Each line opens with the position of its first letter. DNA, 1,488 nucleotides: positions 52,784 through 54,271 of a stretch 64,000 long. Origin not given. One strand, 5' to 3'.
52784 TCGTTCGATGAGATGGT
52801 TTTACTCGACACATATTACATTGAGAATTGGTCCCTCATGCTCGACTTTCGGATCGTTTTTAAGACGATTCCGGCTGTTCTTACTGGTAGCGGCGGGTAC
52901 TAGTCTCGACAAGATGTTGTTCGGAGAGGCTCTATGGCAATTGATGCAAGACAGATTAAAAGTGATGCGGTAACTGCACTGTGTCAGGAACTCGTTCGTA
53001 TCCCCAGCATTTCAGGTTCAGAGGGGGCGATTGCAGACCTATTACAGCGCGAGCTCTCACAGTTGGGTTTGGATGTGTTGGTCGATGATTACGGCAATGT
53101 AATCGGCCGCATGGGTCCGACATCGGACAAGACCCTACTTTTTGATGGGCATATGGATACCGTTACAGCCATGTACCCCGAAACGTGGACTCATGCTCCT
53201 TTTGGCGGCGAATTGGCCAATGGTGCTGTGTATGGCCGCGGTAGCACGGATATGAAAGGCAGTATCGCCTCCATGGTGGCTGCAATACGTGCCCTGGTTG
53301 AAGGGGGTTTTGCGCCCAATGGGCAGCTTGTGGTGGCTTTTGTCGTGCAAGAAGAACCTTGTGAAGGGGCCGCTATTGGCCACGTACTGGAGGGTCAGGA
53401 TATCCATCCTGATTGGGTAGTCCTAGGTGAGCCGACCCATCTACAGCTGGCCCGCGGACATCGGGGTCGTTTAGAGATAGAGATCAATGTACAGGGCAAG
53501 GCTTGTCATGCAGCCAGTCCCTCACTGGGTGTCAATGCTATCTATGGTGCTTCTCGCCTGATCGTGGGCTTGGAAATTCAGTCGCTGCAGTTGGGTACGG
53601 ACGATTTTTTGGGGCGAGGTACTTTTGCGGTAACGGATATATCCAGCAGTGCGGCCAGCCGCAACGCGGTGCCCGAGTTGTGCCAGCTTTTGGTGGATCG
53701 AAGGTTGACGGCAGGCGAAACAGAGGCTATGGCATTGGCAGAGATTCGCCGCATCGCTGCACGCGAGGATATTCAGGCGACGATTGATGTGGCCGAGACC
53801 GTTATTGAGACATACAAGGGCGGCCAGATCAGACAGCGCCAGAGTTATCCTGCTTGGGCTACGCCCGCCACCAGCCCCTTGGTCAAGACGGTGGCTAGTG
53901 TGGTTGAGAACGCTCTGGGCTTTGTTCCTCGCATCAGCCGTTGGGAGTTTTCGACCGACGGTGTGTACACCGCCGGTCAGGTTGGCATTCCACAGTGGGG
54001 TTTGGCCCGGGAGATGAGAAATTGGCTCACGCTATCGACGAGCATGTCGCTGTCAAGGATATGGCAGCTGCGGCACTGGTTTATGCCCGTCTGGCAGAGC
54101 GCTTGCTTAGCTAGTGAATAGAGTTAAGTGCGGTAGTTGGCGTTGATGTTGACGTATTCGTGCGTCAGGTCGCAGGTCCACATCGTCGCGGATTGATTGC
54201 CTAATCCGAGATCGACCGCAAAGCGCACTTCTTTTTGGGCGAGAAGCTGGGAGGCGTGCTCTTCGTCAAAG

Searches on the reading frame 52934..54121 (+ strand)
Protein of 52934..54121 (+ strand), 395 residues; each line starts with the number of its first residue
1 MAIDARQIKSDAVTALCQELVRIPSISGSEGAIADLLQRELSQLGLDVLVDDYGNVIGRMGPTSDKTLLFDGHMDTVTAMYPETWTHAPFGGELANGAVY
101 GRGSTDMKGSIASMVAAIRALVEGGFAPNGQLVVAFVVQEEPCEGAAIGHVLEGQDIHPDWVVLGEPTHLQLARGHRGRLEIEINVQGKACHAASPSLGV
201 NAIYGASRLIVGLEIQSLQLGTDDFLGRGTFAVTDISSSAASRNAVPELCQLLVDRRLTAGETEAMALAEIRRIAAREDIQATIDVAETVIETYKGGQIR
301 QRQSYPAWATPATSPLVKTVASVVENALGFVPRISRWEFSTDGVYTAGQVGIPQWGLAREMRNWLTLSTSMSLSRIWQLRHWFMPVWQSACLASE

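Call 62: find_encoding_contigs(protein=window:52934-54121:+, flank=10000, max_places=3)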
Protein window:52934-54121:+ (395 aa): no gene with exactly this product is on record in the collection.
